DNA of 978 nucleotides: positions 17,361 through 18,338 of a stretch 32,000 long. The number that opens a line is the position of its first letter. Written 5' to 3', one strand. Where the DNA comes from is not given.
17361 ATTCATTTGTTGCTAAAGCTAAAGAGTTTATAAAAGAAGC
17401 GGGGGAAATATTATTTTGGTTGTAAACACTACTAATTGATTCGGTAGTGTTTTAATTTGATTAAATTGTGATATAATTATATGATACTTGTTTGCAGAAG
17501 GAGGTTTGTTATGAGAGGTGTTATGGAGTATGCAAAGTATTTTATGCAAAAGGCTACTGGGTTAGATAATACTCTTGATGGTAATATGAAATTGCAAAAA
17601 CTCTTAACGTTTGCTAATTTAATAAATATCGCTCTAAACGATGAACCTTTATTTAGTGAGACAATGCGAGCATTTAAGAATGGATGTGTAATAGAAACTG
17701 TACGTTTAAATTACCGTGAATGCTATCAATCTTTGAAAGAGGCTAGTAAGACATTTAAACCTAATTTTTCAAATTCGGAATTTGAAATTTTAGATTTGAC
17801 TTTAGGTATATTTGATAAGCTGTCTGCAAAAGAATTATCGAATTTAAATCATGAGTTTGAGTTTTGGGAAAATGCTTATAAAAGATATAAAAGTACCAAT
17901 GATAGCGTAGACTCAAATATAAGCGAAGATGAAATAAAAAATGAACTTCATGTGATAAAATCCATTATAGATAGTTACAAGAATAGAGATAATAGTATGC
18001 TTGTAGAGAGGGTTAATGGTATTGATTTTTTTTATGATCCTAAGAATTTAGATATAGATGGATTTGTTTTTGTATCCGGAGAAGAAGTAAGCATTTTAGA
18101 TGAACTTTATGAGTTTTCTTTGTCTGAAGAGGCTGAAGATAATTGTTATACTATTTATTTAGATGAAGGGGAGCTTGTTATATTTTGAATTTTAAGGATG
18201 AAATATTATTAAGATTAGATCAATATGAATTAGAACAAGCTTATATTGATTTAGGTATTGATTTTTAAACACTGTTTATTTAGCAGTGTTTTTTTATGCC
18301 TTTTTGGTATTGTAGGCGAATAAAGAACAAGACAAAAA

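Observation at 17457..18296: Insulated Panacea (DUF4065)-domain antitoxin-like gene with no recognisable toxin partner, inside the head module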

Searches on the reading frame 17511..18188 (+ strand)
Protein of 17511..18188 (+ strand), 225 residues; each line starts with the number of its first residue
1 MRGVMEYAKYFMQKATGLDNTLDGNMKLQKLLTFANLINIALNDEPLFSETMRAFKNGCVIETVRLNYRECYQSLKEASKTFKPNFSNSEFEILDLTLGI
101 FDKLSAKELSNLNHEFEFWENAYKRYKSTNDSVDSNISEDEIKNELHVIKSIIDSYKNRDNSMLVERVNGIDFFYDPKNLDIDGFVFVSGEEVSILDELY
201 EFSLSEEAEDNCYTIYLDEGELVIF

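Call 4: search_protein_families(library=pfam, proteins=[window:17511-18185:+], max_evalue=0.1)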
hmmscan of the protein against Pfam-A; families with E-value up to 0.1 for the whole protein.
window:17511-18185:+ (225 aa): 2 families
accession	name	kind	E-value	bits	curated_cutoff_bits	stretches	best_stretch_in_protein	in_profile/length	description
PF13274.11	SocA_Panacea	-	1.4e-10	42.5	25.7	1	28-119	1-112/113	Antitoxin SocA-like, Panacea domain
PF13339.11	AATF-Che1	-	0.02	15.9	24.7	1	19-116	16-76/137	Apoptosis antagonizing transcription factor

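Call 5: search_protein_families(library=phrogs, proteins=[window:17511-18185:+], max_evalue=0.1)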
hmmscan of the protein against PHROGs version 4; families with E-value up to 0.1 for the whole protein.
window:17511-18185:+ (225 aa): 4 families
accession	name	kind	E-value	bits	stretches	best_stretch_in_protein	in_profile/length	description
phrog_1281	-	unknown function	8.1e-41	140.9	1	2-182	8-194/195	-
phrog_10390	-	unknown function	2e-15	58.1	1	5-151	152-296/299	-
phrog_33889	-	unknown function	0.016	16.4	1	123-161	29-67/87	-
phrog_13293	-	unknown function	0.033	15.6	1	131-164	5-38/98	-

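Call 8: search_dna_similar(query=window:17511-18185:+, collection=phages, mode=protein, max_rows=40)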
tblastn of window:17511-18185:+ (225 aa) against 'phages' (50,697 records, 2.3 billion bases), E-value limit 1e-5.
Records with a match: 27; places in all: 27; records where one place covers at least 80% of the query: 8.
Best place of each record, by identity: <60% 27.
By first word of the organism name: Paenibacillus 9; Pseudomonas 6; Clostridium 5; Mammaliicoccus 3; Escherichia 2; Salmonella 2.
By host as written in the record: Paenibacillus larvae 9; Pseudomonas aeruginosa 6; Clostridium tetani ATCC 19406 2; Clostridium tetani C2 2; Salmonella serovar Haardt 2; Mammaliicoccus sciuri IVB6223 1; Mammaliicoccus sciuri IVB6229 1; Mammaliicoccus sciuri IVB6228 1; and 3 more.
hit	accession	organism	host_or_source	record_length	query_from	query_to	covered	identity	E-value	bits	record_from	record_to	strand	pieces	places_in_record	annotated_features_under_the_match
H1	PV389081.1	Mammaliicoccus phage phi6223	Mammaliicoccus sciuri IVB6223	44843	1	225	100%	32.5%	3e-18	88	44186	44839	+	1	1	hypothetical protein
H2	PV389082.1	Mammaliicoccus phage phi6229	Mammaliicoccus sciuri IVB6229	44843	1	225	100%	32.5%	3e-18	88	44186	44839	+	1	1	hypothetical protein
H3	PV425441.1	Mammaliicoccus phage phi6228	Mammaliicoccus sciuri IVB6228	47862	1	225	100%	32.5%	3e-18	88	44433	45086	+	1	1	hypothetical protein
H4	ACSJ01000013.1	Clostridium phage D-1873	Clostridium botulinum D str. 1873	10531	1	225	100%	32.1%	4e-26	111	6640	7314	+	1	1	conserved hypothetical protein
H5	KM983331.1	Clostridium phage phiCT19406B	Clostridium tetani ATCC 19406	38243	1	207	92%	30.5%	5e-21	96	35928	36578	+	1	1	hypothetical protein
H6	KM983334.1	Clostridium phage phiCTC2B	Clostridium tetani C2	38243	1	207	92%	30.5%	5e-21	96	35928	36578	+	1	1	hypothetical protein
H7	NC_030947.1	Clostridium phage phiCT19406B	Clostridium tetani ATCC 19406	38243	1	207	92%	30.5%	5e-21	96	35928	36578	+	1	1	SocA family protein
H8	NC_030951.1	Clostridium phage phiCTC2B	Clostridium tetani C2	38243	1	207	92%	30.5%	5e-21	96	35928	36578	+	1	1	SocA family protein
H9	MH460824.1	Paenibacillus phage Unity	Paenibacillus larvae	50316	1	139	62%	31.7%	6e-9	61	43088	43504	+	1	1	hypothetical protein | antitoxin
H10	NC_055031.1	Paenibacillus phage Unity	Paenibacillus larvae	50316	1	139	62%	31.7%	6e-9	61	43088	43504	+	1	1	DUF4065 domain-containing protein | antitoxin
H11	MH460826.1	Paenibacillus phage Heath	Paenibacillus larvae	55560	1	139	62%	31.7%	6e-9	61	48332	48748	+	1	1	hypothetical protein | antitoxin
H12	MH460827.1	Paenibacillus phage Halcyone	Paenibacillus larvae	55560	1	139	62%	31.7%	6e-9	61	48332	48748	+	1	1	hypothetical protein | antitoxin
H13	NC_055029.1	Paenibacillus phage Halcyone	Paenibacillus larvae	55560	1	139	62%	31.7%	6e-9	61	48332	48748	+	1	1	DUF4065 domain-containing protein | antitoxin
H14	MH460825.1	Paenibacillus phage Scottie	Paenibacillus larvae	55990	1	139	62%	31.7%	6e-9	61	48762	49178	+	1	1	hypothetical protein | antitoxin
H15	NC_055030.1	Paenibacillus phage Scottie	Paenibacillus larvae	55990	1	139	62%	31.7%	6e-9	61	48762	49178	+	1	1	DUF4065 domain-containing protein | antitoxin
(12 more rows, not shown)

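Call 9: find_homologous_proteins(query=window:17511-18185:+)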
Query window:17511-18185:+ (225 aa): 155 proteins with E <= 0.001 among 320 candidates; the best 120 are listed.
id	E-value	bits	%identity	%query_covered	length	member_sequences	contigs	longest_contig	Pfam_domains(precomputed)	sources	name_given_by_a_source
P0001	7.2e-142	488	100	100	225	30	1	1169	PF13274.12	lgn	-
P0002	7.8e-121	420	86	100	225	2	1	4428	PF13274.12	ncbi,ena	-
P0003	3.7e-91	323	67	100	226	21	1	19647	PF13274.12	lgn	-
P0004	1.2e-78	282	61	100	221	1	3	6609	PF13274.12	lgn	-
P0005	6.6e-77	276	60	100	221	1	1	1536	PF13274.12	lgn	-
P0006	4.1e-75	270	59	100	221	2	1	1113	PF13274.12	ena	-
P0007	6.0e-75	270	59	100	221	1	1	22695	PF13274.12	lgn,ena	-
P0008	1.3e-74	269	58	100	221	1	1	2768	PF13274.12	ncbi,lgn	-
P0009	2.0e-74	268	58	100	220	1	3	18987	PF13274.12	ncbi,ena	-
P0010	4.0e-74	267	58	100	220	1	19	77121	PF13274.12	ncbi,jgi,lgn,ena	-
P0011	4.1e-74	267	58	100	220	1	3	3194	PF13274.12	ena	-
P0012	4.4e-74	267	58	100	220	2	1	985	PF13274.12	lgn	-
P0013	7.4e-74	266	58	100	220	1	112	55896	PF13274.12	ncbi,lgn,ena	-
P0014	3.1e-73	264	58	100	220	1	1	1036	PF13274.12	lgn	-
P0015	4.7e-73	264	57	100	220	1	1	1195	PF13274.12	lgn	-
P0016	7.6e-73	263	58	100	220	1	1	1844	PF13274.12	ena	-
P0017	8.6e-73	263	57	100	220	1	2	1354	PF13274.12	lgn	-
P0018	9.5e-73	263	57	100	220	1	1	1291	PF13274.12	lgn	-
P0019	2.6e-72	261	57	100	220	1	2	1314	PF13274.12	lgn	-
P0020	1.9e-71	258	57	100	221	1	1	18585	PF13274.12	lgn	-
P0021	2.0e-71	258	58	100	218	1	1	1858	PF13274.12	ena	-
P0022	2.9e-71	258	55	100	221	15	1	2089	PF13274.12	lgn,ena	-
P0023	2.2e-69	252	57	100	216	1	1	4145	PF13274.12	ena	-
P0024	4.6e-69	250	57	100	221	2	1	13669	PF13274.12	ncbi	-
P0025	5.9e-60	221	57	82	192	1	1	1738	PF13274.12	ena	-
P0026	1.4e-54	203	56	78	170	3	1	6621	PF13274.12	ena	-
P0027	9.3e-51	191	50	100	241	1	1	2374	PF13274.12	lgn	-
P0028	6.8e-50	188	48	100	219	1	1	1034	PF13274.12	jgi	jgi:uncharacterized phage-associated protein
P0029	3.4e-49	186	48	100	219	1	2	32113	PF13274.12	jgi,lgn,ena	-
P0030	5.5e-48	182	47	100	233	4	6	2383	PF13274.12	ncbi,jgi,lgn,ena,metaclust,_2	jgi:uncharacterized phage-associated protein|metaclust:\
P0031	5.5e-47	178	47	100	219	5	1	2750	PF13274.12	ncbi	-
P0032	6.2e-47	178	43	100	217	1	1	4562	PF13274.12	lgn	-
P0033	9.7e-47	178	47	100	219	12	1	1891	PF13274.12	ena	-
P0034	1.0e-46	177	48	100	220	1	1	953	PF13274.12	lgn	-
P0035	3.6e-46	176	45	100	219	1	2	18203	PF13274.12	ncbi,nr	ncbi:MAG: DUF4065 domain-containing protein [Tissierellia bacterium]|nr:DUF4065 domain-containing pr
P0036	4.8e-46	175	46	100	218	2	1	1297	PF13274.12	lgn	-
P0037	1.5e-45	174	45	100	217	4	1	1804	PF13274.12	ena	-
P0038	1.5e-45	174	42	100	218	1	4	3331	PF13274.12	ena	-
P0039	3.8e-45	172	43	100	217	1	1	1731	PF13274.12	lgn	-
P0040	6.6e-45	172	47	100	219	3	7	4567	PF13274.12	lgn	-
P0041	6.9e-45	171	45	100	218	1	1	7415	PF13274.12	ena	-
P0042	1.4e-44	171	44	100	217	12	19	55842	PF13274.12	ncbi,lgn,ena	-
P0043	2.6e-44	170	44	100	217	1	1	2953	PF13274.12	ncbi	-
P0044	6.0e-44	168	43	100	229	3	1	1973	PF13274.12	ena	-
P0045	8.0e-44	168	42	100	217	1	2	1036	PF13274.12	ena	-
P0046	1.1e-43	168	43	100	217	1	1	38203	PF13274.12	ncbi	-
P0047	1.1e-43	168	43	100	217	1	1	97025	PF13274.12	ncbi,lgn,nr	ncbi:MAG: Panacea domain-containing protein [Lachnospiraceae bacterium]|nr:Panacea domain-containing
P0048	1.7e-43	167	44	100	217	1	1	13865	PF13274.12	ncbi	-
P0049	2.4e-43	166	42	100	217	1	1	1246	PF13274.12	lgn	-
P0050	6.3e-43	165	43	100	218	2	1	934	PF13274.12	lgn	-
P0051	6.6e-43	165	43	100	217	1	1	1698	PF13274.12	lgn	-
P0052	7.0e-43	165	44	100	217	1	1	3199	PF13274.12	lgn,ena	-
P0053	7.9e-43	165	42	100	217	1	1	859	PF13274.12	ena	-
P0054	1.4e-42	164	41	100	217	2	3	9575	PF13274.12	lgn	-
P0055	1.8e-42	164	41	100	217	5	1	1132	PF13274.12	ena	-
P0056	1.8e-42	164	41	100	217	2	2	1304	PF13274.12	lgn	-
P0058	3.1e-42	163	43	100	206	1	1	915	PF13274.12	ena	-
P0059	5.1e-42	162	41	100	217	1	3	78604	PF13274.12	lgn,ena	-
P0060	5.3e-42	162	43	100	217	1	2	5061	PF13274.12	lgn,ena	-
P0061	5.3e-42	162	44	100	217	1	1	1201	PF13274.12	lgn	-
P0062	5.5e-42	162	43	100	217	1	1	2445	PF13274.12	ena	-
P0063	5.7e-42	162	43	100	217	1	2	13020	PF13274.12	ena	-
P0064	6.1e-42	162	43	100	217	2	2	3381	PF13274.12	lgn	-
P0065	6.5e-42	162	43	100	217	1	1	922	PF13274.12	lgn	-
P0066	8.3e-42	161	42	100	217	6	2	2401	PF13274.12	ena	-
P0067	9.1e-42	161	41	100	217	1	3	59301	PF13274.12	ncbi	-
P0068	9.6e-42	161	40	100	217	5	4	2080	PF13274.12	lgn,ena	-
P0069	1.2e-41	161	41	100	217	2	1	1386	PF13274.12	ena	-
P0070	1.3e-41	161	43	100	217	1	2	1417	PF13274.12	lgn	-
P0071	1.4e-41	161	40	100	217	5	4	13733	PF13274.12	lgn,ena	-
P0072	1.8e-41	160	40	100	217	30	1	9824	PF13274.12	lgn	-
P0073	1.8e-41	160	43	100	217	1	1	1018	PF13274.12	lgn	-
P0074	1.8e-41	160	40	100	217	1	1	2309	PF13274.12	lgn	-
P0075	1.8e-41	160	43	100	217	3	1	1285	PF13274.12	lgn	-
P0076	1.9e-41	160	43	100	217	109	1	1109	PF13274.12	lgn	-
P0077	2.1e-41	160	42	100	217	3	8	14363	PF13274.12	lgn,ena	-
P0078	2.6e-41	160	43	100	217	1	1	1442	PF13274.12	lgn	-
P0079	2.7e-41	160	41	100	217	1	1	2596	PF13274.12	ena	-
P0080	3.2e-41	159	41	100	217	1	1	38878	PF13274.12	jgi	-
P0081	3.5e-41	159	42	100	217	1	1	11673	PF13274.12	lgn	-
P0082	4.7e-41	159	41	100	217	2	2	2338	PF13274.12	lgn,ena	-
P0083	4.8e-41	159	41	100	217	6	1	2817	PF13274.12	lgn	-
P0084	5.9e-41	159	40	100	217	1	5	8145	PF13274.12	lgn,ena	-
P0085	6.7e-41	158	40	100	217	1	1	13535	PF13274.12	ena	-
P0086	7.1e-41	158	42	100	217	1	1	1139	PF13274.12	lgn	-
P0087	8.0e-41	158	42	100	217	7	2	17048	PF13274.12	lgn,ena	-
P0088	9.1e-41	158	43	100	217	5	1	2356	PF13274.12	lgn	-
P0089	9.8e-41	158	40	100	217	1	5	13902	PF13274.12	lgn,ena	-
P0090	1.0e-40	158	41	100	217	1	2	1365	PF13274.12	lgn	-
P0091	1.0e-40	158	43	100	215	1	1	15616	PF13274.12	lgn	-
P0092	1.1e-40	158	41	100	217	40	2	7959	PF13274.12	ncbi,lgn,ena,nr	ncbi:MAG: SocA family protein [Lachnospiraceae bacterium]|nr:SocA family protein [Lachnospiraceae ba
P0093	1.2e-40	158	41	100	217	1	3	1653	PF13274.12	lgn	-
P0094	1.2e-40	158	42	100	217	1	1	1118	PF13274.12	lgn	-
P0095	1.3e-40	157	43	100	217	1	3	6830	PF13274.12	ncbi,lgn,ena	-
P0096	1.9e-40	157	41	100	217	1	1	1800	PF13274.12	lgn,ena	-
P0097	3.0e-40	156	42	100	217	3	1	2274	PF13274.12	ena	-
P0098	3.0e-40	156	41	100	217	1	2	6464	PF13274.12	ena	-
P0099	3.1e-40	156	40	100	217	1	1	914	PF13274.12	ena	-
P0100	3.3e-40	156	41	100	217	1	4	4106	PF13274.12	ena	-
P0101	3.8e-40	156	40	100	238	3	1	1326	PF13274.12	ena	-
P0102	4.1e-40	156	40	100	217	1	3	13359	PF13274.12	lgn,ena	-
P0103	4.2e-40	156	40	100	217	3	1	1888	PF13274.12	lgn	-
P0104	4.5e-40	156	41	100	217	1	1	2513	PF13274.12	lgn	-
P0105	4.8e-40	156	42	100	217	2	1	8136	PF13274.12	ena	-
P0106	4.9e-40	156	42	100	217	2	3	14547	PF13274.12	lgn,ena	-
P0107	6.2e-40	155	41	100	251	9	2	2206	PF13274.12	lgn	-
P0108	7.8e-40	155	40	100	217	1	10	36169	PF13274.12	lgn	-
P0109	8.9e-40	155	44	100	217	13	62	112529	PF13274.12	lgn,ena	-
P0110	8.9e-40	155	41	100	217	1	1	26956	PF13274.12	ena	-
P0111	1.0e-39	155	41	100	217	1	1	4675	PF13274.12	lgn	-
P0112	1.1e-39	154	41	100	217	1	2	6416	PF13274.12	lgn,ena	-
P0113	1.2e-39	154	41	100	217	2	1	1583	PF13274.12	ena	-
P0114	1.2e-39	154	40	100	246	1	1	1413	PF13274.12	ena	-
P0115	1.6e-39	154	41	100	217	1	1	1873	PF13274.12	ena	-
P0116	1.9e-39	154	41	100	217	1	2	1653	PF13274.12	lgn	-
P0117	2.9e-39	153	41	100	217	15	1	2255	PF13274.12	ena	-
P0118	3.4e-39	153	40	100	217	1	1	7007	PF13274.12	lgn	-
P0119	3.8e-39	153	42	100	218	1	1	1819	PF13274.12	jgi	-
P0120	4.6e-39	152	40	100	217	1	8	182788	PF13274.12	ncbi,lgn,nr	ncbi:MAG: DUF4065 domain-containing protein [Clostridiales bacterium]|nr:DUF4065 domain-containing p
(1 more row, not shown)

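Call 10: get_annotated_region(hit=H7, flank=5000)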
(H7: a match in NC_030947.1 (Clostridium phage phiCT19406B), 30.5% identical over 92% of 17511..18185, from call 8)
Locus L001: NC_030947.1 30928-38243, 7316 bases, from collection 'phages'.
description: Clostridium phage phiCT19406B, complete genome.
organism: Clostridium phage phiCT19406B (NCBI taxid 1567010)
taxonomy: Viruses; Duplodnaviria; Heunggongvirae; Uroviricota; Caudoviricetes
host: Clostridium tetani ATCC 19406; source: -; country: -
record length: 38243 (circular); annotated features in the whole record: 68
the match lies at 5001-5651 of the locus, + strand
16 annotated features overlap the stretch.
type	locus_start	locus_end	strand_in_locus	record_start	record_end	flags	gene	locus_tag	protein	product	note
CDS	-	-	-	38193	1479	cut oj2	-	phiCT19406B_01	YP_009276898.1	integrase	-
CDS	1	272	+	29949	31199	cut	-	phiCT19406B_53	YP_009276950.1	tail fiber protein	-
CDS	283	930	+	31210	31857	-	-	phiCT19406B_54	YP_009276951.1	DNRLRE domain-containing protein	-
CDS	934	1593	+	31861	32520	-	-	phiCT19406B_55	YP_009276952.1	tail protein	-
CDS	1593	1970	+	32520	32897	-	-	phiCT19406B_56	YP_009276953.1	hypothetical protein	-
CDS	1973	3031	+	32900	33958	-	-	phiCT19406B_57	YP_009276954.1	hypothetical protein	-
CDS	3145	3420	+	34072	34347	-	-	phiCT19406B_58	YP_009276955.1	hypothetical protein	-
CDS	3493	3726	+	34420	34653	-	-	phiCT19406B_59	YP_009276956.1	hemolysin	XhlA haemolysin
CDS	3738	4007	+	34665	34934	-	-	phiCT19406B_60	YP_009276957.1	holin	-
CDS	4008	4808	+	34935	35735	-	-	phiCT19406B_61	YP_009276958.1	endolysin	-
CDS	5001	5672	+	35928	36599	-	-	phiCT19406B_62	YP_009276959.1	SocA family protein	-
CDS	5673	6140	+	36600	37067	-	-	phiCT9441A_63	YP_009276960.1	xkdS-like protein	xkdS-like PBSX phage protein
CDS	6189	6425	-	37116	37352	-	-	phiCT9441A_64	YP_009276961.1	transcriptional regulator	-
CDS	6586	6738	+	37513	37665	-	-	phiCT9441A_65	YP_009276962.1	Arc-like repressor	-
CDS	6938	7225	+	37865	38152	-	-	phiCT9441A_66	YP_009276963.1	hypothetical protein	-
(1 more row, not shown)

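Call 11: get_annotated_region(hit=H4, flank=6000)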
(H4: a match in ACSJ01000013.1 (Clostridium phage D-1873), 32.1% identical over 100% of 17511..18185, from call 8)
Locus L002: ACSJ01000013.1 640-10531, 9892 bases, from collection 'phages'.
description: Clostridium phage D-1873 CLG.Contig165, whole genome shotgun sequence.
organism: Clostridium phage D-1873 (NCBI taxid 658056)
taxonomy: Viruses
host: Clostridium botulinum D str. 1873; source: ham; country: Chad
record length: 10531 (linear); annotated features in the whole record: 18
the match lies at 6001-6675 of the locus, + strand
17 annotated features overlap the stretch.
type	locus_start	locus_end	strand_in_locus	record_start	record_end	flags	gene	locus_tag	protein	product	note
CDS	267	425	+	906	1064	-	-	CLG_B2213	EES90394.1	conserved hypothetical protein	-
CDS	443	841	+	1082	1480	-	-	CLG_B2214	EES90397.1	conserved hypothetical protein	-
CDS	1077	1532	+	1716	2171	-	-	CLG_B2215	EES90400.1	hypothetical protein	identified by glimmer; putative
CDS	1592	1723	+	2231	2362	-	-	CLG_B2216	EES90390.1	conserved hypothetical protein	-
CDS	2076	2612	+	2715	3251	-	-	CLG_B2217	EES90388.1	conserved hypothetical protein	-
CDS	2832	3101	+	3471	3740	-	-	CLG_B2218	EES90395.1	conserved hypothetical protein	-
CDS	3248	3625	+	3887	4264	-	-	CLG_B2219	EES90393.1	acetyltransferase, GNAT family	-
ncRNA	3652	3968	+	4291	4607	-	-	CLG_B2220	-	Group I catalytic intron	-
CDS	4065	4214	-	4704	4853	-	-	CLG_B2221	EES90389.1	conserved hypothetical protein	-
CDS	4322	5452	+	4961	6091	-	-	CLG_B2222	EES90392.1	transposase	identified by match to protein family HMM PF01385; match to protein family HMM PF07282; match to protein family HMM ...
CDS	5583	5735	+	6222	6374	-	-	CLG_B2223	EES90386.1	conserved hypothetical phage-related protein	-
CDS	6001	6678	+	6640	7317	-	-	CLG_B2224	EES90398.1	conserved hypothetical protein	-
CDS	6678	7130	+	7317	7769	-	-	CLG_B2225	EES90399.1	conserved hypothetical protein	-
CDS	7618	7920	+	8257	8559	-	-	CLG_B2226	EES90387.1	conserved hypothetical protein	-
CDS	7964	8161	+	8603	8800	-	-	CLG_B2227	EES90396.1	conserved hypothetical protein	-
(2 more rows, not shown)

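Call 12: get_annotated_region(hit=H3, flank=5000)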
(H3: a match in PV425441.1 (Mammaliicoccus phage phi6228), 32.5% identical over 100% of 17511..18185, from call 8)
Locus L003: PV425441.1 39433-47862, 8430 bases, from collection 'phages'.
description: Mammaliicoccus phage phi6228, complete genome.
organism: Mammaliicoccus phage phi6228 (NCBI taxid 3413668)
taxonomy: Viruses
host: Mammaliicoccus sciuri IVB6228; source: -; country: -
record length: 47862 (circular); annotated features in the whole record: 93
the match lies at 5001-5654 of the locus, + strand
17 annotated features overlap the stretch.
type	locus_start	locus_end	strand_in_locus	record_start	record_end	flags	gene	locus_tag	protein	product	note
CDS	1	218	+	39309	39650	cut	-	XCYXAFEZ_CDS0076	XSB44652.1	hypothetical protein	-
CDS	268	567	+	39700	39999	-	-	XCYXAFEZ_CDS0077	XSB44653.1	hypothetical protein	-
CDS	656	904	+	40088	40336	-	-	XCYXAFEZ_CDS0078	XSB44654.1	holin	-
CDS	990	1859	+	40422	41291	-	-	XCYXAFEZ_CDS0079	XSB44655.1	endolysin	-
CDS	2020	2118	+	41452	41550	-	-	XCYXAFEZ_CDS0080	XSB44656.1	hypothetical protein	-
CDS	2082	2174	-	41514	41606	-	-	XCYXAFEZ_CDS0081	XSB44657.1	hypothetical protein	-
CDS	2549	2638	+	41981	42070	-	-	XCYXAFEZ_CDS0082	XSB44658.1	hypothetical protein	-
CDS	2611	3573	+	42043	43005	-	-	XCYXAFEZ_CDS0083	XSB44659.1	hypothetical protein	-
CDS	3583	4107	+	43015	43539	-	-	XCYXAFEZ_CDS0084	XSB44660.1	hypothetical protein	-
CDS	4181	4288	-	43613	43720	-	-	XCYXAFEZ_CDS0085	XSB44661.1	hypothetical protein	-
CDS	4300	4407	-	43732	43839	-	-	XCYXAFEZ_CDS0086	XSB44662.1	hypothetical protein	-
CDS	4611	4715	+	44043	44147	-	-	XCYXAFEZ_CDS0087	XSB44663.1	hypothetical protein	-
CDS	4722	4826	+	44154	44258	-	-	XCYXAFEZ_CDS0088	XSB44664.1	hypothetical protein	-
CDS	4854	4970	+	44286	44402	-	-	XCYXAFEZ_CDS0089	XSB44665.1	hypothetical protein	-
CDS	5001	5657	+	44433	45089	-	-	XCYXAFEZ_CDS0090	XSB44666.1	hypothetical protein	-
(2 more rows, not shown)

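Call 17: find_related_loci(query=A1, collection=viral_contigs, flank=6000)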
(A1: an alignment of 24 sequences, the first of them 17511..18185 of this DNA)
Query A1 (225 aa) in viral_contigs; peptide patterns used: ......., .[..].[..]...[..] (x = any residue, [..] = any of these).
599 stretches matched a pattern (row limit reached: there are more); 69 encode a relative of the query (tblastn E <= 1e-3); 69 distinct loci.
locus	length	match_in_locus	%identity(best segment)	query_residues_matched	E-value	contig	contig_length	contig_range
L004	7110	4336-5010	99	1-225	7e-149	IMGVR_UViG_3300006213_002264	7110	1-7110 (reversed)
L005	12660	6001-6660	58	1-225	1e-80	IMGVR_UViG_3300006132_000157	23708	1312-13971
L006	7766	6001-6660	58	1-225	1e-80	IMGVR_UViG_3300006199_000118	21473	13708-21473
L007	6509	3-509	57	52-225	3e-57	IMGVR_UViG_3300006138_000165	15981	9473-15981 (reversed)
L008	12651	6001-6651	42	1-225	8e-48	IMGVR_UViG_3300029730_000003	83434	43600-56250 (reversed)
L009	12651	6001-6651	42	1-225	5e-47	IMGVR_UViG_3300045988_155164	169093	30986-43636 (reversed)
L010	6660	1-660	42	1-224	2e-45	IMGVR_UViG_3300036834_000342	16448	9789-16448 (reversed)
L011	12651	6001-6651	42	1-225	8e-48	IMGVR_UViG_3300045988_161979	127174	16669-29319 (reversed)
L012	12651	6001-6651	41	1-225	1e-41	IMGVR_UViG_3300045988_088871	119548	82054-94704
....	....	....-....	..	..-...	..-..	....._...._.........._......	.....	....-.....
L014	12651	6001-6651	41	1-225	3e-41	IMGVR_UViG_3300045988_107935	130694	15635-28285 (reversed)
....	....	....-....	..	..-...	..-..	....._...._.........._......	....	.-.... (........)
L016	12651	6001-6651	39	1-225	2e-40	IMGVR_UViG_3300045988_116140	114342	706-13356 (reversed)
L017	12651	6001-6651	41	1-225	1e-40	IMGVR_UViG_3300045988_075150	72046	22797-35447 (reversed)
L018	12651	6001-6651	40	1-225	2e-39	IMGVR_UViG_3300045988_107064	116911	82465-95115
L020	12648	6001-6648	37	2-225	7e-34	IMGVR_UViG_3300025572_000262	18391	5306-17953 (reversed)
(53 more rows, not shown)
